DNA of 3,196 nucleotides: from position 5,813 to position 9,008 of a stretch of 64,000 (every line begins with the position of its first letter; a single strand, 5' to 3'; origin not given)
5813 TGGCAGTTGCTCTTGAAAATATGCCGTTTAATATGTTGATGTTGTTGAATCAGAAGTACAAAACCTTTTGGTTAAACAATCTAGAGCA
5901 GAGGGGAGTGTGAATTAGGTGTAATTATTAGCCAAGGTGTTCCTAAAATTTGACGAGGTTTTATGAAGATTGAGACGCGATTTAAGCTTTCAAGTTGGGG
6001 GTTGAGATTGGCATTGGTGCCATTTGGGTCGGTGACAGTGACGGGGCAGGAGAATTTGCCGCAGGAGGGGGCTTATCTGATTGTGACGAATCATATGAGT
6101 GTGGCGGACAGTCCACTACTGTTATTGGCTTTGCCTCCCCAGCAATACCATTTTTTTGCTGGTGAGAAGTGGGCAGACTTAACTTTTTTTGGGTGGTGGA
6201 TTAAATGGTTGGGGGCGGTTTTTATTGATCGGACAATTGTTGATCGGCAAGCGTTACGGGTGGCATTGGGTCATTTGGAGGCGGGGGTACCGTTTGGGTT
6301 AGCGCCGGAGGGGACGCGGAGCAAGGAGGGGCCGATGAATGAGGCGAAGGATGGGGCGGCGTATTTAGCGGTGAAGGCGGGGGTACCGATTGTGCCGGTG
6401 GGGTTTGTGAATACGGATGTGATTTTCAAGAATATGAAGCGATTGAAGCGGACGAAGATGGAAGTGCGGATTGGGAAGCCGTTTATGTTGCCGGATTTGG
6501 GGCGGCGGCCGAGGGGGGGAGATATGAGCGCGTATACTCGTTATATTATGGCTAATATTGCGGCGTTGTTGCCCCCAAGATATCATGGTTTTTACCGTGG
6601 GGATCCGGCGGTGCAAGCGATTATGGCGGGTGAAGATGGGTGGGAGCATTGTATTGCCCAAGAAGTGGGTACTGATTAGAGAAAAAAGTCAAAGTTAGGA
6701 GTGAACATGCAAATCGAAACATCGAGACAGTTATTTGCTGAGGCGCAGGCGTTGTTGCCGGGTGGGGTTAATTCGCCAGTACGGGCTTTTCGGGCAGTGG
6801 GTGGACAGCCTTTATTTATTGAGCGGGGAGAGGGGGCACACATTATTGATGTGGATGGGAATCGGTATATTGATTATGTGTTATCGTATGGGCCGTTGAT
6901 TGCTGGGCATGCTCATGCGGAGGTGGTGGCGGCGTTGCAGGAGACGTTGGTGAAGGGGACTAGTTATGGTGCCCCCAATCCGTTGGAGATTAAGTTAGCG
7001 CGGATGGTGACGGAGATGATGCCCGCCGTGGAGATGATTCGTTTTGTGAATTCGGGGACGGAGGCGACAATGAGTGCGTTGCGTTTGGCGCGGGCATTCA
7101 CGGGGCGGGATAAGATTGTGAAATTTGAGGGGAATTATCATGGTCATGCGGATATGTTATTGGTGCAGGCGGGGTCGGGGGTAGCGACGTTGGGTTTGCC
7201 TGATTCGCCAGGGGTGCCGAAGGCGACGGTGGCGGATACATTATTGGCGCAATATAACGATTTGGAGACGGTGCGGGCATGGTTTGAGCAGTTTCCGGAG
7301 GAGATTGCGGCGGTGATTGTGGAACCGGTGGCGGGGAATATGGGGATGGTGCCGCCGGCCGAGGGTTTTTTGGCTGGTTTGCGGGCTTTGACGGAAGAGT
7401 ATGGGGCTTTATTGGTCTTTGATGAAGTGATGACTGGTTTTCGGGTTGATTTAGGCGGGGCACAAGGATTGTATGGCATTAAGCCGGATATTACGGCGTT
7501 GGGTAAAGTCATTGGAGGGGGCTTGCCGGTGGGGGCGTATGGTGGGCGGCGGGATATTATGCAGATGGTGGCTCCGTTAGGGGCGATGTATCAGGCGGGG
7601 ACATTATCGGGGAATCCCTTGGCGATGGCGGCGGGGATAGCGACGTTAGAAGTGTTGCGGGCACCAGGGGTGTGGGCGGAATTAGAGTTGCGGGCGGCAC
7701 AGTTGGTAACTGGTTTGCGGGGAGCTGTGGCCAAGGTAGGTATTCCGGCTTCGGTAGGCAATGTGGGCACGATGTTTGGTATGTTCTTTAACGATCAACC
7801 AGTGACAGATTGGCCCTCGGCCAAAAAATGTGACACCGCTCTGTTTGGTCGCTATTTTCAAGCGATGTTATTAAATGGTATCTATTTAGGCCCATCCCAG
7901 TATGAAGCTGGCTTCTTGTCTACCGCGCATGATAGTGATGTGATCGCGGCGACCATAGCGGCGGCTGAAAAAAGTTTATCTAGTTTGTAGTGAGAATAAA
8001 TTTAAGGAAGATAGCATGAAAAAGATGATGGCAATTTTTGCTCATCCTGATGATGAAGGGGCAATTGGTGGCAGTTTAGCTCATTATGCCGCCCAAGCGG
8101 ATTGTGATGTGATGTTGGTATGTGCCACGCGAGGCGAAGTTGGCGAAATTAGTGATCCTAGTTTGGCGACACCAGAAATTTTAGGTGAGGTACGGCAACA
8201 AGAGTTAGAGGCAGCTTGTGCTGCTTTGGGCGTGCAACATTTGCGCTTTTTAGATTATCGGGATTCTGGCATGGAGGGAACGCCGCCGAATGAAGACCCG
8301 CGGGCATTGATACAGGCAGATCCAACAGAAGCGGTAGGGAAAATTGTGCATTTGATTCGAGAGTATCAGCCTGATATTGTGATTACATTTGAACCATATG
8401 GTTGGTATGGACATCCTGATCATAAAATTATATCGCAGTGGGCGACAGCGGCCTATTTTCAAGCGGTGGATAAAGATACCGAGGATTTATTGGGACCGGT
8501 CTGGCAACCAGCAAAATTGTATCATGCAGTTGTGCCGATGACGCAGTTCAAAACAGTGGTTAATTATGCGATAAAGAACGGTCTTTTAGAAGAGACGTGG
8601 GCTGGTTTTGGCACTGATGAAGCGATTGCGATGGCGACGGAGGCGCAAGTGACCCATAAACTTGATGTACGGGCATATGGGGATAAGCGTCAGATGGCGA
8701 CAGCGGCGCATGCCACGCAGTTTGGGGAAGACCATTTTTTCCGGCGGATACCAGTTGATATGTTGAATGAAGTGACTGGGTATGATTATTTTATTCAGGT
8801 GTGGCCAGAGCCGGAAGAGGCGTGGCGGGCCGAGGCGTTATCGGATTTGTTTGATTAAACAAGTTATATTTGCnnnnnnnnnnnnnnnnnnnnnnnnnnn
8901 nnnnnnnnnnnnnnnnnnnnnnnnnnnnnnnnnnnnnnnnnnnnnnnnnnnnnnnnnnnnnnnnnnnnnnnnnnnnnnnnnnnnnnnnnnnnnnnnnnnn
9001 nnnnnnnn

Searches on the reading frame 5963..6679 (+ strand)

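Call 44: search_protein_families(library=pfam, proteins=[window:5963-6679:+], max_evalue=0.001)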
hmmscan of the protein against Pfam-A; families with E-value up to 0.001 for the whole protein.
window:5963-6679:+ (238 aa): 1 family
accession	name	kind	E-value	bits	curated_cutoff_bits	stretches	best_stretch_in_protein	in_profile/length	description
PF01553.26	Acyltransferase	-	4.2e-26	91.8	23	1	24-148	2-131/132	Acyltransferase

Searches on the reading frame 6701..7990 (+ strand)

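Call 44: search_protein_families(library=pfam, proteins=[window:6701-7990:+], max_evalue=0.001)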
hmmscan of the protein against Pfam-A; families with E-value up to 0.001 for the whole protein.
window:6701-7990:+ (429 aa): 1 family
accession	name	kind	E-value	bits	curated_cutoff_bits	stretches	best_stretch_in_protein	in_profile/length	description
PF00202.27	Aminotran_3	-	9.6e-78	262.1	30.5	1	36-396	7-371/403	Aminotransferase class-III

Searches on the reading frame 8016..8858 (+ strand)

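Call 44: search_protein_families(library=pfam, proteins=[window:8016-8858:+], max_evalue=0.001)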
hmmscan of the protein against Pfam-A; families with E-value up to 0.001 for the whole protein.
window:8016-8858:+ (280 aa): 1 family
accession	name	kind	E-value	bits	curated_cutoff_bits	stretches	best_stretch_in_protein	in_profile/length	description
PF02585.22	PIG-L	-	5.7e-31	108.1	28.2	1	5-146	1-128/129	GlcNAc-PI de-N-acetylase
